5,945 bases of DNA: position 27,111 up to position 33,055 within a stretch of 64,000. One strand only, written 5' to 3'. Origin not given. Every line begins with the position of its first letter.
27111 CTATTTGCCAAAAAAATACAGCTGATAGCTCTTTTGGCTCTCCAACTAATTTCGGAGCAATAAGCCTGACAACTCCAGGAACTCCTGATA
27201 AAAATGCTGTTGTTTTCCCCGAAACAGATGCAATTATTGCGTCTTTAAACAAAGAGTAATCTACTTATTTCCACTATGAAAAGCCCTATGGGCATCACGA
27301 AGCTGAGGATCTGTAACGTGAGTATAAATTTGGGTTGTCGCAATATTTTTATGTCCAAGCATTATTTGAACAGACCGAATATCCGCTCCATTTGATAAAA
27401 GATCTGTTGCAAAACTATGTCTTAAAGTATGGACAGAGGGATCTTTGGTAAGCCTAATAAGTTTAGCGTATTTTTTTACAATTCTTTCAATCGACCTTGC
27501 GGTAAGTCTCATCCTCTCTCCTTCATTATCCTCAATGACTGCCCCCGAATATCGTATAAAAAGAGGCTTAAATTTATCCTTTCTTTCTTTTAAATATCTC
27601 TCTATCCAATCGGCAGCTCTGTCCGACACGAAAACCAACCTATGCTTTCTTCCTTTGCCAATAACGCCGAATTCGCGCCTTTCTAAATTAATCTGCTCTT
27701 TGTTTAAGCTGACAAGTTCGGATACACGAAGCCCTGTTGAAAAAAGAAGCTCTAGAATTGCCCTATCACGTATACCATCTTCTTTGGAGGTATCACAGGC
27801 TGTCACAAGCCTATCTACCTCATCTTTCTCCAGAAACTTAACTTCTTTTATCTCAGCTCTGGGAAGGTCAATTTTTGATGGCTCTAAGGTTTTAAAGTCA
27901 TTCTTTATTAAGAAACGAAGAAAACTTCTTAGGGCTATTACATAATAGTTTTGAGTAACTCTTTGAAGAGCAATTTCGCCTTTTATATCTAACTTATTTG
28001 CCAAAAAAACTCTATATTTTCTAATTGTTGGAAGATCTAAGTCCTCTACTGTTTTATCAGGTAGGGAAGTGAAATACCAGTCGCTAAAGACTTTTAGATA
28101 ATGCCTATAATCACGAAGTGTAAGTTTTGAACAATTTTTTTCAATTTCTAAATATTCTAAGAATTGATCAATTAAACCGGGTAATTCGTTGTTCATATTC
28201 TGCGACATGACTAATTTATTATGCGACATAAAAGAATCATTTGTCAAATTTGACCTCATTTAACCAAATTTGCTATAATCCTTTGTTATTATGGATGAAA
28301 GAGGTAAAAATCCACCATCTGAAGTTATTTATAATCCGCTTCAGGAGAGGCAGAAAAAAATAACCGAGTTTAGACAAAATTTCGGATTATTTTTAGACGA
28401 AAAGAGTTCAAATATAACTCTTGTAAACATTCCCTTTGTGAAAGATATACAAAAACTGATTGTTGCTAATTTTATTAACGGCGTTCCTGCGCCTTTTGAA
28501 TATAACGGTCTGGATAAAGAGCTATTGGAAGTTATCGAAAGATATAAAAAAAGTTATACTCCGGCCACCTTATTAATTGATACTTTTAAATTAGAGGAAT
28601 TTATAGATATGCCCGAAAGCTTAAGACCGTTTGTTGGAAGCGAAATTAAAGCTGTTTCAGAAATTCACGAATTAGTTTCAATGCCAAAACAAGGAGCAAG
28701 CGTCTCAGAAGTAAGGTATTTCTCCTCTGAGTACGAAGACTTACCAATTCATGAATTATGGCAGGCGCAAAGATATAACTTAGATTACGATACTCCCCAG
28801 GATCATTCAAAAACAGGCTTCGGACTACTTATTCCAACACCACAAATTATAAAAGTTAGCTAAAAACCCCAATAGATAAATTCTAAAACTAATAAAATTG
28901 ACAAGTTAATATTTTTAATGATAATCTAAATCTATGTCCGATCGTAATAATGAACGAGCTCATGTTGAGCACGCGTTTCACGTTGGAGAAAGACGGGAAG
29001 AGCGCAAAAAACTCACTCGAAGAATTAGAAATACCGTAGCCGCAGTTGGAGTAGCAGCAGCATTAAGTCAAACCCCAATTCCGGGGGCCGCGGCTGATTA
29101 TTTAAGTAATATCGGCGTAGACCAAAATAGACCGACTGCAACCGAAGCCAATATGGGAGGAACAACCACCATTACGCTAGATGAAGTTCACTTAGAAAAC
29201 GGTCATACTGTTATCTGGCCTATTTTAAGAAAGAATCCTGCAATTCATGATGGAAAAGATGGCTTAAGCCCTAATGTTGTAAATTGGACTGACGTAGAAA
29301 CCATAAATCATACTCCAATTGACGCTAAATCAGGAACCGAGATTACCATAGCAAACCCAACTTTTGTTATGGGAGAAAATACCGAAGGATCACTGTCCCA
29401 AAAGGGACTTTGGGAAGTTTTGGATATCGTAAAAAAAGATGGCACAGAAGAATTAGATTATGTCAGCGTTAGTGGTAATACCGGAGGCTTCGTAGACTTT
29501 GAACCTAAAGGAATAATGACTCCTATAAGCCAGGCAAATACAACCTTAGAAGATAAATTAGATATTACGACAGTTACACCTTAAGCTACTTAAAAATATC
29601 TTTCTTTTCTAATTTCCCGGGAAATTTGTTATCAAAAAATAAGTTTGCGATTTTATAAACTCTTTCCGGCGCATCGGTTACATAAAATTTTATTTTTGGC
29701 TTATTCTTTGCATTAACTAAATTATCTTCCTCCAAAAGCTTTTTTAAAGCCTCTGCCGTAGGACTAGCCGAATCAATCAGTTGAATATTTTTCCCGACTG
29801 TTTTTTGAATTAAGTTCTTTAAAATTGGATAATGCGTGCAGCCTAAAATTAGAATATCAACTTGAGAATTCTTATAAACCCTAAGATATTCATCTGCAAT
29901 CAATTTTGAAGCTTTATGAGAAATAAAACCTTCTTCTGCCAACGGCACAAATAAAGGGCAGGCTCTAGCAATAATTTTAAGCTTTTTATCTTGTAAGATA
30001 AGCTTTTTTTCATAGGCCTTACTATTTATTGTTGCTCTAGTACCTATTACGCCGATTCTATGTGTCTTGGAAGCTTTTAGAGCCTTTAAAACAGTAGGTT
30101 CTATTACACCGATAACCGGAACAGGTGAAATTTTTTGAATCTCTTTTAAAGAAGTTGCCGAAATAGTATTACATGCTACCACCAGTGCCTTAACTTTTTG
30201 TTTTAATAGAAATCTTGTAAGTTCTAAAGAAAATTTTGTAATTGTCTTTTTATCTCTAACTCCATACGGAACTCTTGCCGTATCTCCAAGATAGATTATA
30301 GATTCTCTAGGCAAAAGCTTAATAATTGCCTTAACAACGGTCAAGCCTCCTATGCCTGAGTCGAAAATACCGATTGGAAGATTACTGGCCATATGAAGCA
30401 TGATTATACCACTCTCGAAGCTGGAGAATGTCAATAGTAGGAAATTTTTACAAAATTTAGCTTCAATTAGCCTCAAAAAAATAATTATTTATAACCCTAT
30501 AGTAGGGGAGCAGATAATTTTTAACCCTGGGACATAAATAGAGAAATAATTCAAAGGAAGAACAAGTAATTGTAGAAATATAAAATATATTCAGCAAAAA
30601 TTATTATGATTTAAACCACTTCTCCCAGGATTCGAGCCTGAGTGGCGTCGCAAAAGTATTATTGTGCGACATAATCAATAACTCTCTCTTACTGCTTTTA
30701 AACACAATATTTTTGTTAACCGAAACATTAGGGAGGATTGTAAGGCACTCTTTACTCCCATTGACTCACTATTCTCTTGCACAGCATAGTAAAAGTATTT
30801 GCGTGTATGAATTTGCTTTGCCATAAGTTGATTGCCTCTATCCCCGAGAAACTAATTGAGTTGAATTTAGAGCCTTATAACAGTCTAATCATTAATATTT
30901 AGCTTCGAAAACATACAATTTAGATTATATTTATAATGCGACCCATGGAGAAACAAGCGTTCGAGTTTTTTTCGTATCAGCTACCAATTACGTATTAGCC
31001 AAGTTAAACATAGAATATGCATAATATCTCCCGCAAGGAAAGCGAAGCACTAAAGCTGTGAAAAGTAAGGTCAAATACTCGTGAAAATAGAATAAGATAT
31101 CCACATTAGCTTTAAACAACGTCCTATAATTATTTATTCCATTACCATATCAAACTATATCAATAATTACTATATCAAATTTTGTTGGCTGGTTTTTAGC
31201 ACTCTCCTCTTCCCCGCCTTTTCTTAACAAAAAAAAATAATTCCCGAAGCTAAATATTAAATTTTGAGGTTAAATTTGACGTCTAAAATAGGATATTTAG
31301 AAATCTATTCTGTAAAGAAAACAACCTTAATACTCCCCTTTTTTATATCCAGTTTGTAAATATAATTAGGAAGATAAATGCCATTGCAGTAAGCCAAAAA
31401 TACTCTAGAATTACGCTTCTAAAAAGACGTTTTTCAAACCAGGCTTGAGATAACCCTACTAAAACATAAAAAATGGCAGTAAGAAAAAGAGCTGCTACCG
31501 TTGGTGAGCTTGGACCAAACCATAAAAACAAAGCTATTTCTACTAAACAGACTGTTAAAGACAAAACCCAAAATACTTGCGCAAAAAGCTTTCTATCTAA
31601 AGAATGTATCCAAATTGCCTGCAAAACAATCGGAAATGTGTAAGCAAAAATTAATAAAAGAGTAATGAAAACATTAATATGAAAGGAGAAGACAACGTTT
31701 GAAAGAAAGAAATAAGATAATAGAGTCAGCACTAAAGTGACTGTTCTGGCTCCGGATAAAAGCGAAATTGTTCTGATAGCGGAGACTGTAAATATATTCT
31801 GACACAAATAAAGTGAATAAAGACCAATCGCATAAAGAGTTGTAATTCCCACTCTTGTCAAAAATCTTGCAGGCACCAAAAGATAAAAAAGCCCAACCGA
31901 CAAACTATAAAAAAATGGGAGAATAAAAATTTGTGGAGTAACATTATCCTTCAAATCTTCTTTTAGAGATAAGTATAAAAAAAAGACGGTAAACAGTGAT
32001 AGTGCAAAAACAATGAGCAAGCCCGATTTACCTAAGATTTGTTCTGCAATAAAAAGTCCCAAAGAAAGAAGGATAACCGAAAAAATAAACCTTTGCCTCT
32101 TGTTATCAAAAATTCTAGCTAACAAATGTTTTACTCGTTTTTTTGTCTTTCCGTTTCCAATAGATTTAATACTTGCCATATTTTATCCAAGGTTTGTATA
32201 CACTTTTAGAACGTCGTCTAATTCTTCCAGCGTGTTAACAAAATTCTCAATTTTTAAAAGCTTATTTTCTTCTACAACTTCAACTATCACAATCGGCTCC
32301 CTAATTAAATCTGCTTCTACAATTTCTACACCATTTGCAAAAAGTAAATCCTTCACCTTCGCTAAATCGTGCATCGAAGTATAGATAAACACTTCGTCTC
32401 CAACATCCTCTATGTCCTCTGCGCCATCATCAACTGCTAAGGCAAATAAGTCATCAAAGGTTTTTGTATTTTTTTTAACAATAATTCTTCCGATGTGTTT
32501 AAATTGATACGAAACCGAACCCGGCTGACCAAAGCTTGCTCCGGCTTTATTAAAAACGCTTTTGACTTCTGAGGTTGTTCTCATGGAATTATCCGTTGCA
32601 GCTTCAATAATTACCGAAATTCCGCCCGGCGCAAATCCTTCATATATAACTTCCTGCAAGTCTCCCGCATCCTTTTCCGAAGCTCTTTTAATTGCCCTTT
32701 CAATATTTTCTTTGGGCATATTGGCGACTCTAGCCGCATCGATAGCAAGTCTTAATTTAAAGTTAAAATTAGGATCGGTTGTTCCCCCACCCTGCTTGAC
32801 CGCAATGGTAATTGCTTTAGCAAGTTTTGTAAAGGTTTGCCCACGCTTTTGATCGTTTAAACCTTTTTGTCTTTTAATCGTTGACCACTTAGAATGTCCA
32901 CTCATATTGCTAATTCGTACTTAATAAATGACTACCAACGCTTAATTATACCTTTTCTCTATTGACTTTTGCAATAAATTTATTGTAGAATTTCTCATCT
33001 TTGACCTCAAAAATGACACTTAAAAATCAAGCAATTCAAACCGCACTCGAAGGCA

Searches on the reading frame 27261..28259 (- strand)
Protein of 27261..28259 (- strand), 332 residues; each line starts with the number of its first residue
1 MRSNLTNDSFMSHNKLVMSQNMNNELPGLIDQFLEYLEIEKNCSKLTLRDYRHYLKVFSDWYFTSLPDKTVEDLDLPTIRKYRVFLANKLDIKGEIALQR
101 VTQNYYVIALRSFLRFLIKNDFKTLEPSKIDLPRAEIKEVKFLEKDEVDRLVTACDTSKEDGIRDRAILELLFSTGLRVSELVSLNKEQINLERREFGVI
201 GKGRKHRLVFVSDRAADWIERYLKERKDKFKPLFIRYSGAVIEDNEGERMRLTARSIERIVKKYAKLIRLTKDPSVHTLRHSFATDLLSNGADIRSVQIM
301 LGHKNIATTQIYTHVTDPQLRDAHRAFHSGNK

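Call 56: search_protein_families(library=pfam, proteins=[window:27261-28259:-], max_evalue=0.00001)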
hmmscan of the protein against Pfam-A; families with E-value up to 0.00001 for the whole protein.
window:27261-28259:- (332 aa): 3 families
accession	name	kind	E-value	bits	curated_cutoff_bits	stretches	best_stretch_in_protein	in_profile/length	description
PF00589.27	Phage_integrase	-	1.3e-45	155.7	27.1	1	141-317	1-170/172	Phage integrase family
PF02899.23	Phage_int_SAM_1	-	1.5e-11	44.8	22.3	1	30-119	1-81/83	Phage integrase, N-terminal SAM-like domain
PF13495.12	Phage_int_SAM_4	-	2.3e-06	28.3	27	0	29-89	1-56/85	Phage integrase, N-terminal SAM-like domain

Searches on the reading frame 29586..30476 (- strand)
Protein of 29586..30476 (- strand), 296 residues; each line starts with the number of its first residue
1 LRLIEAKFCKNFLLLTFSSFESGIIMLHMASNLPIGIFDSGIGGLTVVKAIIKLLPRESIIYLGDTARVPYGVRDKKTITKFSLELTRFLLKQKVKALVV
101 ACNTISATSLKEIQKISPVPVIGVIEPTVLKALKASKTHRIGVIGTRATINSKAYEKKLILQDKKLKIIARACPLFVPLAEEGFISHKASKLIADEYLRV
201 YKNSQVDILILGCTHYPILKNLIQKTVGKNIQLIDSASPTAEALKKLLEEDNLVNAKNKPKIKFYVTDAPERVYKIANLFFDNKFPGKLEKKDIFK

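Call 57: search_protein_families(library=pfam, proteins=[window:29586-30476:-], max_evalue=0.00001)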
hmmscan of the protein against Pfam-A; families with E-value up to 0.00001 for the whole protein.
window:29586-30476:- (296 aa): 1 family
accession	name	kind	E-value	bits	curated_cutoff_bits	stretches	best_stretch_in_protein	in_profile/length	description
PF01177.27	Asp_Glu_race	-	6.8e-25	88.5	31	1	46-242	11-209/211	Asp/Glu/Hydantoin racemase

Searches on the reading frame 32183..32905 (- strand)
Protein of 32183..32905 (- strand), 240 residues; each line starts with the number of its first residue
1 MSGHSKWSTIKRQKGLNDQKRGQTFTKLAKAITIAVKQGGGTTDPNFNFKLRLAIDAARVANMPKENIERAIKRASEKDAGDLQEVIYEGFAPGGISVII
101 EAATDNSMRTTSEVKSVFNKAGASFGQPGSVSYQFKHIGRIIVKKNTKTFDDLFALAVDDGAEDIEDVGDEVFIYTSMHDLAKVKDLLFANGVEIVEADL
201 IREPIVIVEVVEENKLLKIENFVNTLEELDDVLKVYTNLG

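Call 57: search_protein_families(library=pfam, proteins=[window:32183-32905:-], max_evalue=0.00001)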
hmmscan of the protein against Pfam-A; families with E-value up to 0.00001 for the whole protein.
window:32183-32905:- (240 aa): 2 families
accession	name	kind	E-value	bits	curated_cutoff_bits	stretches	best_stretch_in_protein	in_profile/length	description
PF01709.26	Transcrip_reg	-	1.6e-44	151.8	27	1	84-239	2-160/160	TACO1/YebC second and third domain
PF20772.2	TACO1_YebC_N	-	3.7e-30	104.7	36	1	5-77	1-72/73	TACO1/YebC protein N-terminal domain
